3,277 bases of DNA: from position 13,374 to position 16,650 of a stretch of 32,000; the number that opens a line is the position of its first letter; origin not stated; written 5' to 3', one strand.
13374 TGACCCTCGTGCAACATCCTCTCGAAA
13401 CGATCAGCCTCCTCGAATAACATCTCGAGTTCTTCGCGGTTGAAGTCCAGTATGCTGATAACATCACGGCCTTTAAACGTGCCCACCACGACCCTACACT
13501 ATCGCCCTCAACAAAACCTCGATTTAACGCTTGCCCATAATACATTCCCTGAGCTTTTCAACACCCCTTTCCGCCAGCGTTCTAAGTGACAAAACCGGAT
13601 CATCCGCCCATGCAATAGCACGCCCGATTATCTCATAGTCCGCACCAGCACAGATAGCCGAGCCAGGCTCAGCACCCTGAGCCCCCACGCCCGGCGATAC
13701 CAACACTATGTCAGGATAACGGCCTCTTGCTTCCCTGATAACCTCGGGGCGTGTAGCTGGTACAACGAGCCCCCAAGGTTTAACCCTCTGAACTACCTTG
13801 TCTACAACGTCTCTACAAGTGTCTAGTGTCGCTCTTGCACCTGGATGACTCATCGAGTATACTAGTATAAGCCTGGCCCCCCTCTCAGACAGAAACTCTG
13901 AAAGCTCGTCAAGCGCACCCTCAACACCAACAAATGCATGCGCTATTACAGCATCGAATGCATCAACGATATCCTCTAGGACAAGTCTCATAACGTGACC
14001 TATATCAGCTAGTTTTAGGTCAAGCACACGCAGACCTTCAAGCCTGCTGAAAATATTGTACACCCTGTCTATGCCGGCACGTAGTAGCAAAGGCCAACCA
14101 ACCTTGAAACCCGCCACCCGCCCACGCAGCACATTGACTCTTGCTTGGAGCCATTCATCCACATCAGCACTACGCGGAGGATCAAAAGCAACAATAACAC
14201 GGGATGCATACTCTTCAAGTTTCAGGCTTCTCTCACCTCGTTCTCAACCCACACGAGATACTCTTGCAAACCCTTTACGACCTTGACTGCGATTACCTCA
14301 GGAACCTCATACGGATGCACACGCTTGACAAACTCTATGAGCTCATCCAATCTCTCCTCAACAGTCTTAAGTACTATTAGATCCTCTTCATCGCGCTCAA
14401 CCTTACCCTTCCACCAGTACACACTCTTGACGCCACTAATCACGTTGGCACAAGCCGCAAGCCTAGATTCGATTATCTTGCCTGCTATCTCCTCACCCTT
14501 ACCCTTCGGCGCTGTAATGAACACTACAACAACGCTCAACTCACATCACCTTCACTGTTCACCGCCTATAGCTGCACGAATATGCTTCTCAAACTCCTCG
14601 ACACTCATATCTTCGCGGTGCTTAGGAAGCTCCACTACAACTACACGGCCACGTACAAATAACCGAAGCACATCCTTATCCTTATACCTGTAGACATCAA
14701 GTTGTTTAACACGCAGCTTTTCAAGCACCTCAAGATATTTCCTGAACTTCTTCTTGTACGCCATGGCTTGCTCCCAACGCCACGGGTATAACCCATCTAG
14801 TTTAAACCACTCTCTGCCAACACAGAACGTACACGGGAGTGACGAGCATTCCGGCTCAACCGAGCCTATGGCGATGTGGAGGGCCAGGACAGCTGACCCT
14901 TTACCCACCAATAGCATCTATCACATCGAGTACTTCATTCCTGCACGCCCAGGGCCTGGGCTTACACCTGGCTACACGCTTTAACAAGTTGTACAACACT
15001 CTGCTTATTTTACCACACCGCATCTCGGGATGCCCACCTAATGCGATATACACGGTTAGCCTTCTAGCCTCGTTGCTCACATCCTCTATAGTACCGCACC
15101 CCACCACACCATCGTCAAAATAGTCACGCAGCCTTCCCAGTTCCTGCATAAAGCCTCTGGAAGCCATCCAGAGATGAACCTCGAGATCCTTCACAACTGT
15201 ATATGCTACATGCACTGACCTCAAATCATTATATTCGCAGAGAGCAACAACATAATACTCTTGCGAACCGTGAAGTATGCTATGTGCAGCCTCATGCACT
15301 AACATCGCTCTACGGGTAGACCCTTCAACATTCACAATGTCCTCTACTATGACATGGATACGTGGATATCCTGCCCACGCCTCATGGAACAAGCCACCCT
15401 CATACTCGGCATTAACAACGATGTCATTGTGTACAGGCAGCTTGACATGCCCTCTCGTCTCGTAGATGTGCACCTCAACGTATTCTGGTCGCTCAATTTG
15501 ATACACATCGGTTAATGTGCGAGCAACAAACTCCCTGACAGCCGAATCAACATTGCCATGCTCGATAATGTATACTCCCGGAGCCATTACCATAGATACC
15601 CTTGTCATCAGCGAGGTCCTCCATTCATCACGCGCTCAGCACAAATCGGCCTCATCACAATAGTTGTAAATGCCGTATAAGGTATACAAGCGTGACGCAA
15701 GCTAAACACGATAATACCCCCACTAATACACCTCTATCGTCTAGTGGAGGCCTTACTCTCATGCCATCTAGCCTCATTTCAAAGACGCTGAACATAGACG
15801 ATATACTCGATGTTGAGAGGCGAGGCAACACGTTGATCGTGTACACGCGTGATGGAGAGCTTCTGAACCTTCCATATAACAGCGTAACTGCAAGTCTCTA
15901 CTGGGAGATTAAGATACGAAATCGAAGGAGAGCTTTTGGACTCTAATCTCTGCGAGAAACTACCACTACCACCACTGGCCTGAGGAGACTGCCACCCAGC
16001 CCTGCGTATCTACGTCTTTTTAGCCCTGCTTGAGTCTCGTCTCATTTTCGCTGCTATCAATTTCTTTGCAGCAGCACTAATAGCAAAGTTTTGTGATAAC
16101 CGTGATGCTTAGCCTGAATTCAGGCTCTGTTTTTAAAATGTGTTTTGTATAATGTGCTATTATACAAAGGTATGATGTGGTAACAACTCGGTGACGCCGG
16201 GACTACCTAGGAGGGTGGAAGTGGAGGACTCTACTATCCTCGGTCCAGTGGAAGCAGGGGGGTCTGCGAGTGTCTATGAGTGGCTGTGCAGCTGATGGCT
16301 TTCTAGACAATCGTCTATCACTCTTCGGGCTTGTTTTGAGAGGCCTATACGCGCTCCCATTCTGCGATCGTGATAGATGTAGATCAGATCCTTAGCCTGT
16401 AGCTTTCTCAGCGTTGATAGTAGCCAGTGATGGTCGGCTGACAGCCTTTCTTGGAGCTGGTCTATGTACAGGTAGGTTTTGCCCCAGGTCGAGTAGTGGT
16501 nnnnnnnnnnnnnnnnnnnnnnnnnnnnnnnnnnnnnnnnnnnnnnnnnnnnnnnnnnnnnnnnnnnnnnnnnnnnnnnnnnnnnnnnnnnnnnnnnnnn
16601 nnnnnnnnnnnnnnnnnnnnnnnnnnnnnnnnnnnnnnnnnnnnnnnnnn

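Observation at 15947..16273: Candidate chromosomal replication origin: AT-rich palindrome-bearing gap with an ORB-like box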

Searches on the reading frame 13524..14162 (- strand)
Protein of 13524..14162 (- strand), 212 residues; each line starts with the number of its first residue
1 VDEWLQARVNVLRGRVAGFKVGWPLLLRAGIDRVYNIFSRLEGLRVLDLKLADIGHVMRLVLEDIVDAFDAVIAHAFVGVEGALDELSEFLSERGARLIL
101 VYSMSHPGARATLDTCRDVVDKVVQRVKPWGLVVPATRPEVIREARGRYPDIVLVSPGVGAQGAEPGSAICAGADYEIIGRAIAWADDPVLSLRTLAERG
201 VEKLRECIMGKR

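Call 10: search_protein_families(library=pfam, proteins=[window:13524-14162:-], max_evalue=0.1)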
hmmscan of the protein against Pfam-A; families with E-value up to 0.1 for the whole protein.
window:13524-14162:- (212 aa): 1 family
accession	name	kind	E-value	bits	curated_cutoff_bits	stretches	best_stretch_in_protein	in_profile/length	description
PF00215.30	OMPdecase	-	1.1e-25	91.3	27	1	9-194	19-219/221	Orotidine 5'-phosphate decarboxylase / HUMPS family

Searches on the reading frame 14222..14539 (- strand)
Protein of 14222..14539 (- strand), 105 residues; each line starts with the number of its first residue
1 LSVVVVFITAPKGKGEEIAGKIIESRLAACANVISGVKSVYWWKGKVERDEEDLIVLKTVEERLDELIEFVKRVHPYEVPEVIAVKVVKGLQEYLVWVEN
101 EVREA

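Call 10: search_protein_families(library=pfam, proteins=[window:14222-14539:-], max_evalue=0.1)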
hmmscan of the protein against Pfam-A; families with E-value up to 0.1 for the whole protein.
window:14222-14539:- (105 aa): 2 families
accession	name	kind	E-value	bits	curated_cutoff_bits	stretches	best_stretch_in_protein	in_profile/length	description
PF03091.20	CutA1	-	4.8e-34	116.6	22.4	1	5-100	2-98/99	CutA1 divalent ion tolerance protein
PF23582.1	WH_RGF3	-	0.023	15.2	27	1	22-101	9-86/105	RGF3 winged helix domain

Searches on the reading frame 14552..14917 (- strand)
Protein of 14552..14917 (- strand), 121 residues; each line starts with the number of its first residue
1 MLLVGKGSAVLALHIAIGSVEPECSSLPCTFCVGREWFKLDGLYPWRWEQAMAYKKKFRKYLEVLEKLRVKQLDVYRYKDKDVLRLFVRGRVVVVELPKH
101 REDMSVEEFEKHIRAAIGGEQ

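Call 10: search_protein_families(library=pfam, proteins=[window:14552-14917:-], max_evalue=0.1)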
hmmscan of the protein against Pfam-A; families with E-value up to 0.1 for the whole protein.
window:14552-14917:- (121 aa): 1 family
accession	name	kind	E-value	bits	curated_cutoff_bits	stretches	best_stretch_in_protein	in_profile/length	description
PF09987.14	DUF2226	-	0.035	14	22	1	52-108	69-126/252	Uncharacterized protein conserved in archaea (DUF2226)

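Call 40: search_protein_families(library=ncbifam, proteins=[window:14552-14917:-], max_evalue=0.01)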
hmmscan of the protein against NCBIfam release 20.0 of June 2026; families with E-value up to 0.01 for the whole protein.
window:14552-14917:- (121 aa): 0 families

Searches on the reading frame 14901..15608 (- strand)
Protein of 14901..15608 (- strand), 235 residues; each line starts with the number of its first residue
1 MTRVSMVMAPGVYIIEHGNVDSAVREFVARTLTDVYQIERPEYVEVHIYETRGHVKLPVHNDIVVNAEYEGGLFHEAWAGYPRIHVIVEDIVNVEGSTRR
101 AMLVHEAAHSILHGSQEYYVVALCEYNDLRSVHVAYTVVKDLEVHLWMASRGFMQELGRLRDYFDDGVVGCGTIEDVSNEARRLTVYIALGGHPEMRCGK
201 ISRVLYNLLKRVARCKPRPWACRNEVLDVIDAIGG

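Call 10: search_protein_families(library=pfam, proteins=[window:14901-15608:-], max_evalue=0.1)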
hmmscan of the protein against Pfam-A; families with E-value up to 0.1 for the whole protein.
window:14901-15608:- (235 aa): 1 family
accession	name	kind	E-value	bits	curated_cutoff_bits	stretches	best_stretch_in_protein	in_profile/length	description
PF19548.4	CHRDL_1_2_C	-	0.057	14.2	27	0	37-70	31-64/120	Chordin-like protein 1/2 C-terminal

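Call 40: search_protein_families(library=ncbifam, proteins=[window:14901-15608:-], max_evalue=0.01)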
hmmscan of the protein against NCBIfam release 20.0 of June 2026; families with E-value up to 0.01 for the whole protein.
window:14901-15608:- (235 aa): 0 families

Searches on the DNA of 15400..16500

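Call 71: search_rna_families(source=window, start=15400, end=16500, threshold=evalue, max_evalue=10)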
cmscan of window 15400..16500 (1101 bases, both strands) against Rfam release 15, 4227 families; matches with E-value up to 10: 7.
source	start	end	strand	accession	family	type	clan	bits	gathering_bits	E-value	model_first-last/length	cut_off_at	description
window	15606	15662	-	RF01139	sR2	Gene; snRNA; snoRNA; CD-box;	-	25.3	42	0.003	1-57/57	no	Small nucleolar RNA sR2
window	15607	15661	-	RF01304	sR5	Gene; snRNA; snoRNA; CD-box;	-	20.3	40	0.04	1-53/53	no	Small nucleolar RNA sR5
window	15606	15658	-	RF01152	sR1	Gene; snRNA; snoRNA; CD-box;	-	19.8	45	0.016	1-57/57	no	Small nucleolar RNA sR1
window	15605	15661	-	RF00095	snoPyro_CD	Gene; snRNA; snoRNA; CD-box;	CL00132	19.1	45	0.36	1-58/58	no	Pyrococcus C/D box small nucleolar RNA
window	16143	16171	+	RF03731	mir-7371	Gene; miRNA;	-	17.2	62.6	7.5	1-59/59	no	mir-7371 microRNA precursor family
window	15607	15662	-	RF01150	sR11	Gene; snRNA; snoRNA; CD-box;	-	14.8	39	6.3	1-57/57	no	Small nucleolar RNA sR11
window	15606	15662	-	RF01145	sR14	Gene; snRNA; snoRNA; CD-box;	-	13.9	38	0.63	1-54/54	no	Small nucleolar RNA sR14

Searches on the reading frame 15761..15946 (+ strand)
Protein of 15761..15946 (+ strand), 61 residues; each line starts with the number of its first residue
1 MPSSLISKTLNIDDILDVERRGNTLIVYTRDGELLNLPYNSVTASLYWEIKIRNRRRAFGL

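Call 10: search_protein_families(library=pfam, proteins=[window:15761-15946:+], max_evalue=0.1)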
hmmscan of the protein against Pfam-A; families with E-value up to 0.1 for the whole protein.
window:15761-15946:+ (61 aa): 2 families
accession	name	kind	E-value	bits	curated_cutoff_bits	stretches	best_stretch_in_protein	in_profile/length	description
PF22783.1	BapA_N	-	0.0027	17.8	27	1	4-35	28-59/123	BapA, prefix-like domain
PF12791.13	RsgI_N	-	0.011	16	25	1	18-39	7-28/40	Anti-sigma factor N-terminus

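Call 40: search_protein_families(library=ncbifam, proteins=[window:15761-15946:+], max_evalue=0.01)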
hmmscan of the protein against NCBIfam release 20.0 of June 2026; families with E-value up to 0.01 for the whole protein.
window:15761-15946:+ (61 aa): 1 family
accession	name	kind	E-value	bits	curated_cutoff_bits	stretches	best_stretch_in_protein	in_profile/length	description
NF033677.1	biofilm_BapA_N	domain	0.00035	20.4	35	1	4-33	26-55/64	BapA prefix-like domain-containing protein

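Call 86: search_solved_structures(query=window:15761-15946:+, max_evalue=10)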
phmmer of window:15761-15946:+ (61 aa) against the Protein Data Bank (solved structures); distinct sequences matched with E-value up to 10: 7.
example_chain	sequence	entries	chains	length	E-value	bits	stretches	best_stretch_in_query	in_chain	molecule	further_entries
1ze1_A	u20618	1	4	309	0.14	15.7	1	21-59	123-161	tRNA pseudouridine synthase B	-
1ze2_A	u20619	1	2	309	0.22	15.1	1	21-59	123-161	tRNA pseudouridine synthase B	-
1r3e_A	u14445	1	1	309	0.22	15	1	21-59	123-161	tRNA pseudouridine synthase B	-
2ab4_A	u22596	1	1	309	0.24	15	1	21-59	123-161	tRNA pseudouridine synthase B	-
6khv_A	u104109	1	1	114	0.88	13.2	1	21-54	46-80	Ubiquitin carboxyl-terminal hydrolase 19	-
4mo2_B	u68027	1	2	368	1.2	12.7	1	30-57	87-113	UDP-galactopyranose mutase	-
1wh0_A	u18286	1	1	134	1.2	12.7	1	21-54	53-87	Ubiquitin carboxyl-terminal hydrolase 19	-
